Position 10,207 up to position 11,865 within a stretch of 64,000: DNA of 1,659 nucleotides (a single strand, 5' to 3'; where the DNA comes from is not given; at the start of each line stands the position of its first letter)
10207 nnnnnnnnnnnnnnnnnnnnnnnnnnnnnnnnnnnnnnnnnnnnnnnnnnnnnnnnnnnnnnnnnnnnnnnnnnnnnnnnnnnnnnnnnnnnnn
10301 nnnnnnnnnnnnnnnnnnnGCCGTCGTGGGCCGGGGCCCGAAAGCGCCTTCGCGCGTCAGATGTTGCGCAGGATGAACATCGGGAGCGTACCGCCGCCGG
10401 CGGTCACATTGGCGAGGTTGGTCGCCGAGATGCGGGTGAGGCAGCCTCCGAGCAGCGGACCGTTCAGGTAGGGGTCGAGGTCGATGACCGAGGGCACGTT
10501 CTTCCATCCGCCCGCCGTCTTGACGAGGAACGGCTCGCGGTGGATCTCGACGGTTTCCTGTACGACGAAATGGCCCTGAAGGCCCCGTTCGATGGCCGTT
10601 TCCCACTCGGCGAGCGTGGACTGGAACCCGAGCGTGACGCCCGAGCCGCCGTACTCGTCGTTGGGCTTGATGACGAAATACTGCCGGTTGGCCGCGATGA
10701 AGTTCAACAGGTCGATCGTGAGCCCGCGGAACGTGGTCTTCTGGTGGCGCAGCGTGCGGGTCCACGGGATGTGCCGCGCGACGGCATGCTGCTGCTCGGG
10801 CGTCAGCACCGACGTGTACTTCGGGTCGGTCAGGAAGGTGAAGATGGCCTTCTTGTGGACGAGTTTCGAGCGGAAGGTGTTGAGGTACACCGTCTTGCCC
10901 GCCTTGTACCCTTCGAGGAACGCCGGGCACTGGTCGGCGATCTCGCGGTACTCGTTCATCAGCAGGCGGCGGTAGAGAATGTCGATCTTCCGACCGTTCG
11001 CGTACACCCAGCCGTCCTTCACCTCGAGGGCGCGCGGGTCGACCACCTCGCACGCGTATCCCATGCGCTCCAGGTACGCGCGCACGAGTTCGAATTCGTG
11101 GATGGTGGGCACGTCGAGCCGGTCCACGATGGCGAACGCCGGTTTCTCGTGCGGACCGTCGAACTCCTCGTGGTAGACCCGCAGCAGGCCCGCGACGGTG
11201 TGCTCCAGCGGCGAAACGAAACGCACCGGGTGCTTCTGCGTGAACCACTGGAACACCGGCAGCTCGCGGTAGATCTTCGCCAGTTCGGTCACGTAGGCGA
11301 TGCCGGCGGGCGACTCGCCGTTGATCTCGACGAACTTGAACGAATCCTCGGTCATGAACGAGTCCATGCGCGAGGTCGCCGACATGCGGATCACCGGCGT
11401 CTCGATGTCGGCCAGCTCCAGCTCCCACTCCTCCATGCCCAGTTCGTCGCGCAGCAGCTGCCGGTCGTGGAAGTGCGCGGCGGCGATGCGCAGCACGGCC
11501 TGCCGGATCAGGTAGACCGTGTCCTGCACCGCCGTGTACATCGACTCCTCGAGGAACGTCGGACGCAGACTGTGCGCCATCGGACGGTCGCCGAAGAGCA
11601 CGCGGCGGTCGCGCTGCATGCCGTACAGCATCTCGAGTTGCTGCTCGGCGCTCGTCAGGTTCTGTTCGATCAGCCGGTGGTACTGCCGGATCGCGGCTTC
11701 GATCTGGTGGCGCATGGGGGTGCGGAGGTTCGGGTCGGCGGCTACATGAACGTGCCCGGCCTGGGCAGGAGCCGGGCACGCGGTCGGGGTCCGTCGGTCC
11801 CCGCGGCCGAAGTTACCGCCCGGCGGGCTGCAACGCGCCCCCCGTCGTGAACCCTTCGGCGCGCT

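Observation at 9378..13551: Esterase / ATP-grasp / ATP-grasp / GATase operon: candidate small-peptide or amide-ligation system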

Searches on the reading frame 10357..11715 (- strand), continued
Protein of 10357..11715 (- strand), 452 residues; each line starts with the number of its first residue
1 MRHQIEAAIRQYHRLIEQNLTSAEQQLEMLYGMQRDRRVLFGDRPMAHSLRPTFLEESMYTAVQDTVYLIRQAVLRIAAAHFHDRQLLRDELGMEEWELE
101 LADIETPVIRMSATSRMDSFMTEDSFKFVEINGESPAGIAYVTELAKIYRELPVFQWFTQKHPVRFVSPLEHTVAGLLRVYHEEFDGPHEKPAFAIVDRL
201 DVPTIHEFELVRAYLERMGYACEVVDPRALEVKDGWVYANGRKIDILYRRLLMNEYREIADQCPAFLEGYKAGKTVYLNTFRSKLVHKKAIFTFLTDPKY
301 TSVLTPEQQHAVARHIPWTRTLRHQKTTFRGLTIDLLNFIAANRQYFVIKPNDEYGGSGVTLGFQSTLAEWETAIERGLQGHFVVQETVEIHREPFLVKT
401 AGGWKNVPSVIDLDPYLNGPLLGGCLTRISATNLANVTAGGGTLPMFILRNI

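Call 36: fold_search(model_id=the predicted structure, library=pdb)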
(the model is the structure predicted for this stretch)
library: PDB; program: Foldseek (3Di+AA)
matches with E <= 10: 741; with E <= 0.001: 52
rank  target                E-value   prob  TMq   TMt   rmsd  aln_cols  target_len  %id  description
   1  8fbz_B                2.5e-18  1.00  0.68  0.67   5.5       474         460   15  Crystal Structure of apo human Glutathione Synthetase Y270E (released 2024-05-08)
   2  8fbz_A                2.8e-18  1.00  0.68  0.67   5.3       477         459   14  Crystal Structure of apo human Glutathione Synthetase Y270E (released 2024-05-08)
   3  3kal_A                3.9e-18  1.00  0.69  0.66   5.4       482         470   14  Structure of homoglutathione synthetase from Glycine max in closed conformation with homoglutathione, ADP, a sulfate i (released 2009-12-22)
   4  2hgs                  1.4e-17  1.00  0.71  0.68   5.3       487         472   15  HUMAN GLUTATHIONE SYNTHETASE (released 1999-06-22)
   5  3kal_B                2.5e-17  1.00  0.69  0.67   5.4       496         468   15  Structure of homoglutathione synthetase from Glycine max in closed conformation with homoglutathione, ADP, a sulfate i (released 2009-12-22)
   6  3kaj_B                8.6e-17  1.00  0.64  0.65   5.9       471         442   14  Apoenzyme structure of homoglutathione synthetase from Glycine max in open conformation (released 2009-12-22)
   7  1m0w_A                2.0e-16  1.00  0.71  0.67   5.9       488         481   15  Yeast Glutathione Synthase Bound to gamma-glutamyl-cysteine, AMP-PNP and 2 Magnesium Ions (released 2002-12-11)
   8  3n6x                  3.3e-16  1.00  0.61  0.61   6.7       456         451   18  Crystal structure of a Putative glutathionylspermidine synthase (Mfla_0391) from METHYLOBACILLUS FLAGELLATUS KT at 2.35  (released 2010-06-09)
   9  3kak_A                3.9e-16  1.00  0.63  0.64   5.9       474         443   14  Structure of homoglutathione synthetase from Glycine max in open conformation with gamma-glutamyl-cysteine bound. (released 2009-12-22)
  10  1m0t_A                1.3e-15  1.00  0.59  0.59   7.8       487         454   14  Yeast Glutathione Synthase (released 2002-12-11)
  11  1m0t_B                1.9e-15  1.00  0.58  0.58   7.9       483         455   13  Yeast Glutathione Synthase (released 2002-12-11)
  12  9cjn                  2.5e-15  1.00  0.63  0.59   5.6       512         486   16  Ligase Cp1B (released 2025-05-21)
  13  1m0w_B                2.6e-15  1.00  0.68  0.64   6.2       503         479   14  Yeast Glutathione Synthase Bound to gamma-glutamyl-cysteine, AMP-PNP and 2 Magnesium Ions (released 2002-12-11)
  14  5oes_E                4.0e-15  1.00  0.68  0.68   5.2       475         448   13  The structure of a glutathione synthetase (StGSS1) from Solanum tuberosum in ADP and y-EC bound closed conformation. (released 2018-04-25)
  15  5oes_F                5.2e-15  1.00  0.69  0.69   5.2       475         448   12  The structure of a glutathione synthetase (StGSS1) from Solanum tuberosum in ADP and y-EC bound closed conformation. (released 2018-04-25)
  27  2io8_B                1.2e-12  1.00  0.58  0.46   6.2       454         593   13  E. coli Bifunctional glutathionylspermidine synthetase/amidase Incomplex with Mg2+ and ADP (released 2006-12-12)
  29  2io8_A                2.8e-12  1.00  0.58  0.46   6.5       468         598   13  E. coli Bifunctional glutathionylspermidine synthetase/amidase Incomplex with Mg2+ and ADP (released 2006-12-12)
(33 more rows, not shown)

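Call 43: search_protein_families(library=padloc, proteins=[window:10357-11715:-], max_evalue=0.01)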
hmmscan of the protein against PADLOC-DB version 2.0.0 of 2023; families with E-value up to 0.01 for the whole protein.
window:10357-11715:- (452 aa): 0 families

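Call 54: search_protein_families(library=pfam, proteins=[L048:8001-9338:+, L040:8001-9344:+, L069:8001-9332:+, L036:8001-9341:+, L052:6918-7865:+, L069:6949-7938:+, L069:9442-10302:+, L069:10433-11458:+], max_evalue=0.01)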
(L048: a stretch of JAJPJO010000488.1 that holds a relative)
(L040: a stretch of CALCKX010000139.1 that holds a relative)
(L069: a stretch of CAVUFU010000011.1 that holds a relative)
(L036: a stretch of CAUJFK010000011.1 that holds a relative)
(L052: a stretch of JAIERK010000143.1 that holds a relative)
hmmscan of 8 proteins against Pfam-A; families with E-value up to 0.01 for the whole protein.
L048:8001-9338:+ (445 aa): 1 family
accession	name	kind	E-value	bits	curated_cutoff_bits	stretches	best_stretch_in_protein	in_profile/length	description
PF14403.11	CP_ATPgrasp_2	-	9.5e-05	21.9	32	1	118-382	82-337/374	Circularly permuted ATP-grasp type 2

L040:8001-9344:+ (447 aa): 2 families
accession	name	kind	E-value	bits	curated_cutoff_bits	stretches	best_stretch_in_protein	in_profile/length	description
PF04174.18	CP_ATPgrasp_1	-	7e-08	32.3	23.1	1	119-372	80-321/332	A circularly permuted ATPgrasp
PF14403.11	CP_ATPgrasp_2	-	6e-07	29.2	32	1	120-370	80-319/374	Circularly permuted ATP-grasp type 2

L069:8001-9332:+ (443 aa): 2 families
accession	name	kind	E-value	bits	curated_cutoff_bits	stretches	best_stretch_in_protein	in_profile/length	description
PF14403.11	CP_ATPgrasp_2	-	5.4e-14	52.4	32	1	117-419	85-373/374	Circularly permuted ATP-grasp type 2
PF04174.18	CP_ATPgrasp_1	-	1.3e-09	38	23.1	1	118-376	87-332/332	A circularly permuted ATPgrasp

L036:8001-9341:+ (447 aa): 2 families
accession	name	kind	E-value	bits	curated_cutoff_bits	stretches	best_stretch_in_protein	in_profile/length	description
PF14403.11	CP_ATPgrasp_2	-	5.6e-07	29.3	32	1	95-388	57-338/374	Circularly permuted ATP-grasp type 2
PF04174.18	CP_ATPgrasp_1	-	0.00074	19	23.1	1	117-373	80-322/332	A circularly permuted ATPgrasp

L052:6918-7865:+ (315 aa): 0 families

L069:6949-7938:+ (329 aa): 0 families

L069:9442-10302:+ (286 aa): 1 family
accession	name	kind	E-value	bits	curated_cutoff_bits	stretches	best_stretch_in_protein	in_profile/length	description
PF03544.19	TonB_C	-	7.8e-11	42.7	24.6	1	209-276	3-70/79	Gram-negative bacterial TonB protein C-terminal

L069:10433-11458:+ (341 aa): 1 family
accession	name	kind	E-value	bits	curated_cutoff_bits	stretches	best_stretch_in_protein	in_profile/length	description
PF02073.20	Peptidase_M29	-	4.6e-11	42.6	27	1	145-300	197-353/406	Thermophilic metalloprotease (M29)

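Call 70: search_protein_representatives(alignment_id=A1)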
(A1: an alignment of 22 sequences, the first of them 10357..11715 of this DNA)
Query: 22 sequences, 453 profile positions. Proteins with E-value up to 0.001 (for the whole library): 3989; up to 1e-10: 2393; up to 1e-30: 655. The best 150 are listed.
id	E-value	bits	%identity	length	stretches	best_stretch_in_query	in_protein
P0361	8.2e-218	740.2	-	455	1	2-451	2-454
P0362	1.5e-202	689.9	-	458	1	3-452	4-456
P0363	6.7e-164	562.4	-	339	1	117-452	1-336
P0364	5.5e-122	424.3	-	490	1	5-450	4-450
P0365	1.0e-119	416.8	-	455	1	6-450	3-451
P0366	1.1e-112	393.6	-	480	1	4-449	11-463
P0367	8.0e-109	380.9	-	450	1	5-449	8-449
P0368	3.9e-108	378.6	-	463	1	9-451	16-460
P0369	2.9e-107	375.7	-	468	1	7-449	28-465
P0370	8.8e-107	374.2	-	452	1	5-450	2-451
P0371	3.0e-106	372.4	-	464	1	6-449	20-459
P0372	4.1e-106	372.0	-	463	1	5-450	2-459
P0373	5.0e-105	368.4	-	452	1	5-451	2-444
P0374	7.1e-105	367.9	-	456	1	4-448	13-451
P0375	2.2e-104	366.3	-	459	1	5-451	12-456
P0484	3.2e-60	220.7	-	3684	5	83-388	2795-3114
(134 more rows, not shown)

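Call 71: search_protein_families(library=pfam, proteins=[P0484], max_evalue=0.001)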
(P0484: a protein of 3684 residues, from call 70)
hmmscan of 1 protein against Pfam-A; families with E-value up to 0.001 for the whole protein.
P0484 (3684 aa): 5 families
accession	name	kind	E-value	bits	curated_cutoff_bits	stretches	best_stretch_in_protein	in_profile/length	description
PF00668.25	Condensation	-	3.5e-74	250.6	30.6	1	5-444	2-448/456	Condensation domain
PF00975.26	Thioesterase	-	4.3e-29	102.8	26.4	1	1005-1241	2-214/226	Thioesterase domain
PF00550.31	PP-binding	-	1.3e-12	48.3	20.8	1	917-979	3-67/67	Phosphopantetheine attachment site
PF14403.11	CP_ATPgrasp_2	-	2.4e-06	27.2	32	0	3060-3115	282-335/374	Circularly permuted ATP-grasp type 2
PF14397.11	ATPgrasp_ST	-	0.00076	19.2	31.4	0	3054-3096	48-90/278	Sugar-transfer associated ATP-grasp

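Call 73: find_encoding_contigs(protein=P0484, flank=6000, max_places=2)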
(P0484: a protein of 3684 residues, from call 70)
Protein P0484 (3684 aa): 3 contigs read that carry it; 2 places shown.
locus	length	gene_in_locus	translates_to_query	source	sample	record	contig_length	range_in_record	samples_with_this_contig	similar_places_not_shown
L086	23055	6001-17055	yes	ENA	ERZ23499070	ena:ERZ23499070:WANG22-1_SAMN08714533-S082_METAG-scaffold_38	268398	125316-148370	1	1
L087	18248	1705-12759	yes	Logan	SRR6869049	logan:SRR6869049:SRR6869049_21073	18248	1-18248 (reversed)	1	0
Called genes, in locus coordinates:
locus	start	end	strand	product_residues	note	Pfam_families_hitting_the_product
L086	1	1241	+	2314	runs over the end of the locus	PF00668:Condensation, PF00501:AMP-binding, PF08242:Methyltransf_12, PF13489:Methyltransf_23, PF13649:Methyltransf_25, PF13847:Methyltransf_31, PF00550:PP-binding, PF00668:Condensation, +3 more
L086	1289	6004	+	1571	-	-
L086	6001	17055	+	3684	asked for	PF00668:Condensation, PF14403:CP_ATPgrasp_2 (faint), PF00550:PP-binding, PF00975:Thioesterase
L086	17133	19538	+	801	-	PF12704:MacB_PCD, PF02687:FtsX, PF12704:MacB_PCD, PF02687:FtsX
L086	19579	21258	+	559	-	PF00664:ABC_membrane, PF00005:ABC_tran, PF02463:SMC_N (faint), PF13304:AAA_21 (weak)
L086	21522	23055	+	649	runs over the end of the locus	PF04389:Peptidase_M28, PF01546:Peptidase_M20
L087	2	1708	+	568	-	?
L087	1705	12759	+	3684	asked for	PF00668:Condensation, PF14403:CP_ATPgrasp_2 (faint), PF00550:PP-binding, PF00975:Thioesterase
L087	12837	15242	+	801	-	PF12704:MacB_PCD, PF02687:FtsX, PF12704:MacB_PCD, PF02687:FtsX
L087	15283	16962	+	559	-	PF00664:ABC_membrane, PF00005:ABC_tran, PF02463:SMC_N (faint), PF13304:AAA_21 (weak)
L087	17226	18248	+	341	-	?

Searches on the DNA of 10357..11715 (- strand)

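Call 52: search_rna_families(sources=[L013, L022, L025, L029, L048, L052, L069, L083], threshold=gathering)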
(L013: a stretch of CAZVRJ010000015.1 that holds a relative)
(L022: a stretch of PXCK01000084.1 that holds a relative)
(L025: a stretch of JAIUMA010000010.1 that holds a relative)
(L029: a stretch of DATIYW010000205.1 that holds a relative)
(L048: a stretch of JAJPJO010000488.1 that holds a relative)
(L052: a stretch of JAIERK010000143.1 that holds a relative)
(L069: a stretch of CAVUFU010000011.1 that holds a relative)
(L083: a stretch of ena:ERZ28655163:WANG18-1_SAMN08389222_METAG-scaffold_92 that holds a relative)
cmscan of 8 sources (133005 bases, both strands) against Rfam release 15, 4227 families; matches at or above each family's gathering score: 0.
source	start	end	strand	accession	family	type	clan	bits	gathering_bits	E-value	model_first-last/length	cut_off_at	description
